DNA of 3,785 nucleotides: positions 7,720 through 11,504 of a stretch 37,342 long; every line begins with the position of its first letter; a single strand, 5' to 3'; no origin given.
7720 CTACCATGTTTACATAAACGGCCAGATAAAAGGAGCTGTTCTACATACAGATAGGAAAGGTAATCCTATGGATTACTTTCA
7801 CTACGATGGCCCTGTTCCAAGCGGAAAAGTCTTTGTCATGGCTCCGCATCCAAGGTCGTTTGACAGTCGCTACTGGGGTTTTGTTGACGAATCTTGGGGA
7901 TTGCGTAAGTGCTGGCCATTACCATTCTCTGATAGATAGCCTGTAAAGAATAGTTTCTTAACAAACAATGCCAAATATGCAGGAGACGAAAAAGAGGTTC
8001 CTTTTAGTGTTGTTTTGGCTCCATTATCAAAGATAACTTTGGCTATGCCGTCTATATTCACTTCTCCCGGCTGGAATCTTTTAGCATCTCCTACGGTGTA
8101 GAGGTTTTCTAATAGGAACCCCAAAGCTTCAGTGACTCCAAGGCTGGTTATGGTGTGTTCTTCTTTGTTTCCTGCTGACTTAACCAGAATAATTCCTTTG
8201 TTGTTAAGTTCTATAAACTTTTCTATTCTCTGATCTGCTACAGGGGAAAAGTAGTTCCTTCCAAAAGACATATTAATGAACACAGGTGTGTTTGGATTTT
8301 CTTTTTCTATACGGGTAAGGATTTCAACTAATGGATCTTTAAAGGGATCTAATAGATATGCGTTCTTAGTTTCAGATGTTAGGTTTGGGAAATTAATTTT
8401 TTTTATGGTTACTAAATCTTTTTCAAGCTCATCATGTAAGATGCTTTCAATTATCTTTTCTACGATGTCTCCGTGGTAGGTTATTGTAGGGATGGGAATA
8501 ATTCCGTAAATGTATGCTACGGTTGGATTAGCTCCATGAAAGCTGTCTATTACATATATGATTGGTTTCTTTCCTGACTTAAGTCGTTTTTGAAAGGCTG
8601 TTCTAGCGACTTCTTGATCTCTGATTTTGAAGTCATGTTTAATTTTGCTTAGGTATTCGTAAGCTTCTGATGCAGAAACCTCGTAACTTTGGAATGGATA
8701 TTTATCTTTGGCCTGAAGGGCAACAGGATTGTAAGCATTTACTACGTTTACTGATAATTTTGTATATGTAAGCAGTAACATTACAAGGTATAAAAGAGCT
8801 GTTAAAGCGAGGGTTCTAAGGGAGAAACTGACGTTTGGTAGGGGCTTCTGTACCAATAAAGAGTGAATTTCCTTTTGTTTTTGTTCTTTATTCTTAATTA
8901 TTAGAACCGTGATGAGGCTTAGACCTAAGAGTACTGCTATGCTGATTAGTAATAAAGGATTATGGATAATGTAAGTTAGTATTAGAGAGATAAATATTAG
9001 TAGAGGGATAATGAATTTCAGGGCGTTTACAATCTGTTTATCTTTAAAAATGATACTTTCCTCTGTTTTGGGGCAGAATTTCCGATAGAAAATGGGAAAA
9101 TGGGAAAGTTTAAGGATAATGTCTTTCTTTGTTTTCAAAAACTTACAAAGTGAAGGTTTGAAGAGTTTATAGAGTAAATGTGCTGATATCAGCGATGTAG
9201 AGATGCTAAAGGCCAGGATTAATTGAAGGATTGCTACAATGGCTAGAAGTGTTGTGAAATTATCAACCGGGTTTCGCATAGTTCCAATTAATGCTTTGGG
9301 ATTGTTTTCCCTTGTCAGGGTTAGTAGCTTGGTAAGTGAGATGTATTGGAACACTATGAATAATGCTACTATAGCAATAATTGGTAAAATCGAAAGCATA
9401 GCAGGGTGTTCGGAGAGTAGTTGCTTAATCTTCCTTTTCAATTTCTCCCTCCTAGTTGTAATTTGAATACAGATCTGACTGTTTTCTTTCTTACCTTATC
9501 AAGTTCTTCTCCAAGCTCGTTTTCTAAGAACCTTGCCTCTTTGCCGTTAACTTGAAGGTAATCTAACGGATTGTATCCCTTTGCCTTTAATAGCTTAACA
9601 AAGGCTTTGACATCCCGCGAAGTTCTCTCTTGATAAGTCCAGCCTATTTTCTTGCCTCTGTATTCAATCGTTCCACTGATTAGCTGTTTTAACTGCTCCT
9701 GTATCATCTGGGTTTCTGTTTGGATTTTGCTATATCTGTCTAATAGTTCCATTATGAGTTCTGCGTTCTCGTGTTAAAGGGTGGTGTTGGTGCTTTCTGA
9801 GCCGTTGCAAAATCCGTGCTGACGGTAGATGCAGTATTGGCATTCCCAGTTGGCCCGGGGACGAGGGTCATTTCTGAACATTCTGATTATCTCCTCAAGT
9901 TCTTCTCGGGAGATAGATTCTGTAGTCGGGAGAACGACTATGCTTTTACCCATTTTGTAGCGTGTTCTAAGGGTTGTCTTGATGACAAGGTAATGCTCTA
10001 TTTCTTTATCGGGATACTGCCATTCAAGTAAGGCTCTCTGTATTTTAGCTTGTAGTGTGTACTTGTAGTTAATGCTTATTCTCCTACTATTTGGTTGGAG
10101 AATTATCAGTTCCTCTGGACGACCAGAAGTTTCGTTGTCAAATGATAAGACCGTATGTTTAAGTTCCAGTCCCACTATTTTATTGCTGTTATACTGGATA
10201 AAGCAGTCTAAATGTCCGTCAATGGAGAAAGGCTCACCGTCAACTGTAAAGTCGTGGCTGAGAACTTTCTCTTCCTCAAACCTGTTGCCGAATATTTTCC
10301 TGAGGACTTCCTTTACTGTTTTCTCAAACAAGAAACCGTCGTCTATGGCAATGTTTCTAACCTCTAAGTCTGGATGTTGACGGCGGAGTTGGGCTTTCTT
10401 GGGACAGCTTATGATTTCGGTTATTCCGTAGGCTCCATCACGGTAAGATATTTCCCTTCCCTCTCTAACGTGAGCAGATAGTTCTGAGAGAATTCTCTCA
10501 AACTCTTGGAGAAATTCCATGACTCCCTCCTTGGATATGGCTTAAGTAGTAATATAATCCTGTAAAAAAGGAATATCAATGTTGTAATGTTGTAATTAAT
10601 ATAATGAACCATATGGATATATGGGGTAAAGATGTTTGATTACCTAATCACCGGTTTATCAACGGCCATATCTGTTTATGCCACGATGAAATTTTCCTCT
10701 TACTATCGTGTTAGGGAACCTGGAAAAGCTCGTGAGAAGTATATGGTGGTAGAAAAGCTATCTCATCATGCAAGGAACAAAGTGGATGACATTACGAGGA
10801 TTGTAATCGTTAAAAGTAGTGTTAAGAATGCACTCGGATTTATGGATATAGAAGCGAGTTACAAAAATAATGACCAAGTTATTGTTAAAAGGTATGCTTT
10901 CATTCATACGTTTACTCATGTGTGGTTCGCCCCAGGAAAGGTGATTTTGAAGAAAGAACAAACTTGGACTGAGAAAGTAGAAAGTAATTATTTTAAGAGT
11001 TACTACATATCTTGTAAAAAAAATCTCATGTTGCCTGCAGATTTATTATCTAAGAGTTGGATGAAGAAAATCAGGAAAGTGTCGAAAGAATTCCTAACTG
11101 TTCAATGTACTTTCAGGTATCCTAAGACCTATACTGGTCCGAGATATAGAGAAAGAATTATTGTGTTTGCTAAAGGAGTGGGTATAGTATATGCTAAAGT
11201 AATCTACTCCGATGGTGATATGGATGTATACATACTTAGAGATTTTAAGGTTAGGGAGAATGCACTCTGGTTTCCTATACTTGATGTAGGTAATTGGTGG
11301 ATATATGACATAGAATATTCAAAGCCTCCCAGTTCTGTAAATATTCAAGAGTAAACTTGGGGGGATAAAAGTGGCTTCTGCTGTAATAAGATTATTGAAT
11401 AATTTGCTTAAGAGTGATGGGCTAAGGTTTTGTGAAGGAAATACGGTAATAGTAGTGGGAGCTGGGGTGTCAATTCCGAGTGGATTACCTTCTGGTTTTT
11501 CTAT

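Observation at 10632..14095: Thoeris-like island: a SIR2 protein convergent with a translationally coupled SLATT (DUF4231) - TIR (ThsB-like) pair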

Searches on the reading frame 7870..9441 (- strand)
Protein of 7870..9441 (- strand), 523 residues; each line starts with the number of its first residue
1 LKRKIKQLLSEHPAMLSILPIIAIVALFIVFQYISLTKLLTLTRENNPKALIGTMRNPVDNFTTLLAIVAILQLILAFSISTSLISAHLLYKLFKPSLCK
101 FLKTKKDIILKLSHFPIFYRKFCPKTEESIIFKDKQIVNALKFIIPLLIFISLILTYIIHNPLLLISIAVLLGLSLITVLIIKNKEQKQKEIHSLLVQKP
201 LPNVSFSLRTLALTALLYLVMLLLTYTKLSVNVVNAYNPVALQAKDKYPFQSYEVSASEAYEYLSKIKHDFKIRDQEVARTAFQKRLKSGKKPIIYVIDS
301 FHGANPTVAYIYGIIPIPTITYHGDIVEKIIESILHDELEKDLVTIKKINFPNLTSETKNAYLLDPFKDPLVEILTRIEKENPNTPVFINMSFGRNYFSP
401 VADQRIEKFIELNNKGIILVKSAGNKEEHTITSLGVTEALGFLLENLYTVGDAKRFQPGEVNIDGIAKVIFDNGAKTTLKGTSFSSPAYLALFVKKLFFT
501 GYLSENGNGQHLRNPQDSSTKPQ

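Call 7: search_protein_families(library=pfam, max_evalue=0.01, proteins=[window:7870-9441:-])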
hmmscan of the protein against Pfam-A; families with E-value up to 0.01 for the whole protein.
window:7870-9441:- (523 aa): 0 families

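Call 8: search_protein_families(library=padloc, max_evalue=0.01, proteins=[window:7870-9441:-])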
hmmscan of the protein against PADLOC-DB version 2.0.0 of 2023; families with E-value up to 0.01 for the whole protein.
window:7870-9441:- (523 aa): 0 families

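Call 50: search_protein_families(library=ncbifam, max_evalue=0.01, proteins=[window:7870-9441:-])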
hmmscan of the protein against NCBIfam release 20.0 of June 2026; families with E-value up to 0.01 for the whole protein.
window:7870-9441:- (523 aa): 1 family
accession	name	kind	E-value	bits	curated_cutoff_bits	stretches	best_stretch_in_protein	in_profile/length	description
NF040808.2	CspC_non_triad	exception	0.00011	20.7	675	1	340-445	193-296/556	bile acid germinant receptor pseudoprotease CspC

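Call 51: search_protein_families(library=phrogs, max_evalue=0.01, proteins=[window:7870-9441:-])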
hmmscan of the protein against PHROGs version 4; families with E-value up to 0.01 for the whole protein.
window:7870-9441:- (523 aa): 1 family
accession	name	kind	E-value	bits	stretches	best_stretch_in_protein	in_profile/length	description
phrog_3677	-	other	0.0042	15.9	1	389-487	694-798/1125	protease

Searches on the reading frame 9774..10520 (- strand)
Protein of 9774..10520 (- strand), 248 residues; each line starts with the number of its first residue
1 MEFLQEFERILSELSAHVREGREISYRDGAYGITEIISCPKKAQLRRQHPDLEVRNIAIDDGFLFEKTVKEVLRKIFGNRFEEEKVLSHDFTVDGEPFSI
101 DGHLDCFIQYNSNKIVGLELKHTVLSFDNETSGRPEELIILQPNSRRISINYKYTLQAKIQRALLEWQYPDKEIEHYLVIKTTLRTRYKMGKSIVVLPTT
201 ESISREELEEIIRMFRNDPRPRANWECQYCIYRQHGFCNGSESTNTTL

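Call 7: search_protein_families(library=pfam, max_evalue=0.01, proteins=[window:9774-10520:-])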
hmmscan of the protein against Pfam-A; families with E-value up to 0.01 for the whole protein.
window:9774-10520:- (248 aa): 0 families

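Call 8: search_protein_families(library=padloc, max_evalue=0.01, proteins=[window:9774-10520:-])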
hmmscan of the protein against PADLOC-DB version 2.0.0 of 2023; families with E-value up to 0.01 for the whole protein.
window:9774-10520:- (248 aa): 5 families
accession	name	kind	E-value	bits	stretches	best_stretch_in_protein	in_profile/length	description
PDLC01250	Cas4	-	6.3e-05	21.3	1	34-234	7-165/168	"CAS-I,CAS-II,CAS-III,CAS-IV,CAS-V,CAS-VI; acquisition_associated"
PDLC00943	Cas4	-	0.00073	17.5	1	33-234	6-176/180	CRISPR-associated protein Cas4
PDLC01447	Cas4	-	0.0021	16.6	1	38-234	15-155/161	"CAS-I,CAS-II,CAS-III,CAS-IV,CAS-V,CAS-VI; acquisition_associated"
PDLC00944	Cas4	-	0.0026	16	0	149-234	93-174/177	Cas4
PDLC01132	PD_DExK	-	0.0032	15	1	216-234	209-227/231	PDDEXK_1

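Call 50: search_protein_families(library=ncbifam, max_evalue=0.01, proteins=[P0037])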
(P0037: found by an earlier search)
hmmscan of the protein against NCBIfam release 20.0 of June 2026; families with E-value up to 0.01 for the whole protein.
P0037 (355 aa): 0 families

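Call 51: search_protein_families(library=phrogs, max_evalue=0.01, proteins=[P0037])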
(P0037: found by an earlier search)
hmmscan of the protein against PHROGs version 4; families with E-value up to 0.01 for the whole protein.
P0037 (355 aa): 1 family
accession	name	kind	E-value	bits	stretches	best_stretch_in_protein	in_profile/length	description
phrog_1706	-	DNA, RNA and nucleotide metabolism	0.00057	20.4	1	71-272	93-277/293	CRISPR/Cas system associated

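Call 119: search_protein_families(library=pfam, max_evalue=0.01, proteins=[L105:373-960:+, L105:957-2075:+, L107:5647-6627:+, L107:7930-8487:+])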
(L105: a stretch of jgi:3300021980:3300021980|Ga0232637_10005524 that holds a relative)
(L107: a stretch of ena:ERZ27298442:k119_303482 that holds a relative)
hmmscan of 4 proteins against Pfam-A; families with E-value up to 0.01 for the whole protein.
L105:373-960:+ (195 aa): 2 families
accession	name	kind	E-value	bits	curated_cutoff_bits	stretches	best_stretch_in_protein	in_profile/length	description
PF06305.16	LapA_dom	-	0.00099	19.4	28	1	69-112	19-62/64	Lipopolysaccharide assembly protein A domain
PF24838.2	8xMP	-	0.001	19.3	30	1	31-167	12-133/136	Octameric membrane protein family (8xMP)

L105:957-2075:+ (372 aa): 2 families
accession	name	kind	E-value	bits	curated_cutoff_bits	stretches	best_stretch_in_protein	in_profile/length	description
PF00753.33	Lactamase_B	-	1.4e-09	38.6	22.7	1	20-84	8-67/196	Metallo-beta-lactamase superfamily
PF12706.13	Lactamase_B_2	-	0.0042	17.2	27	1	56-82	26-52/200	Beta-lactamase superfamily domain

L107:5647-6627:+ (326 aa): 1 family
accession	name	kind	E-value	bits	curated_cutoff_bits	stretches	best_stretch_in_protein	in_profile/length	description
PF19952.5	DUF6414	-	3.5e-15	57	25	1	1-321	1-283/283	Domain of unknown function (DUF6414)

L107:7930-8487:+ (185 aa): 0 families

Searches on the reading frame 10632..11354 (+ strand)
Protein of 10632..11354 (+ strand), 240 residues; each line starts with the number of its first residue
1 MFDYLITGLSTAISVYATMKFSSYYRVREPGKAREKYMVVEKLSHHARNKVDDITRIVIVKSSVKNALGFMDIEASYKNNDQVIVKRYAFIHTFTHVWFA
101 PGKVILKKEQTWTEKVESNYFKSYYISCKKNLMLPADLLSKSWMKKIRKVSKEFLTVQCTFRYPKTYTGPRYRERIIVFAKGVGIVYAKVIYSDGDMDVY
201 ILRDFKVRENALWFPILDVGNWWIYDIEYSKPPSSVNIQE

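Call 7: search_protein_families(library=pfam, max_evalue=0.01, proteins=[window:10632-11351:+])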
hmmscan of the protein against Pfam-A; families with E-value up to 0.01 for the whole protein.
seq(240 aa): 0 families

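Call 8: search_protein_families(library=padloc, max_evalue=0.01, proteins=[window:10632-11351:+])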
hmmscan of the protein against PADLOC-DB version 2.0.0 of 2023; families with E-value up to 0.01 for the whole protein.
seq(240 aa): 0 families

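Call 50: search_protein_families(library=ncbifam, max_evalue=0.01, proteins=[window:10632-11354:+, P0037])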
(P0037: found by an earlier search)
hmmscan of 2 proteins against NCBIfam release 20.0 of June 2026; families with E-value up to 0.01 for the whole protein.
window:10632-11354:+ (240 aa): 0 families

P0037 (355 aa): 0 families

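Call 51: search_protein_families(library=phrogs, max_evalue=0.01, proteins=[window:10632-11354:+, P0037])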
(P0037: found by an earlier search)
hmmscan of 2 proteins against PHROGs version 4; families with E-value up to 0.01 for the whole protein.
window:10632-11354:+ (240 aa): 0 families

P0037 (355 aa): 1 family
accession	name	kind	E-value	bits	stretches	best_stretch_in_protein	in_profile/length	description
phrog_1706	-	DNA, RNA and nucleotide metabolism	0.00057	20.4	1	71-272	93-277/293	CRISPR/Cas system associated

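Call 119: search_protein_families(library=pfam, max_evalue=0.01, proteins=[L105:373-960:+, L105:957-2075:+, L107:5647-6627:+, L107:7930-8487:+])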
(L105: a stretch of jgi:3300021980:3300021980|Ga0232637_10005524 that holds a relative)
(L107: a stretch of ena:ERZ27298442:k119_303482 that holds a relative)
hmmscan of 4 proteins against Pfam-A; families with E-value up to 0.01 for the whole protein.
L105:373-960:+ (195 aa): 2 families
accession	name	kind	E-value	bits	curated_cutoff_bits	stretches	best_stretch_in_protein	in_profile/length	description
PF06305.16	LapA_dom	-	0.00099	19.4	28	1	69-112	19-62/64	Lipopolysaccharide assembly protein A domain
PF24838.2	8xMP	-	0.001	19.3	30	1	31-167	12-133/136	Octameric membrane protein family (8xMP)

L105:957-2075:+ (372 aa): 2 families
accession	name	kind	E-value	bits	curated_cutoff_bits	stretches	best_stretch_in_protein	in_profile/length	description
PF00753.33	Lactamase_B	-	1.4e-09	38.6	22.7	1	20-84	8-67/196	Metallo-beta-lactamase superfamily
PF12706.13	Lactamase_B_2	-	0.0042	17.2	27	1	56-82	26-52/200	Beta-lactamase superfamily domain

L107:5647-6627:+ (326 aa): 1 family
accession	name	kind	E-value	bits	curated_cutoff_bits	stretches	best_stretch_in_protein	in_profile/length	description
PF19952.5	DUF6414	-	3.5e-15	57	25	1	1-321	1-283/283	Domain of unknown function (DUF6414)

L107:7930-8487:+ (185 aa): 0 families
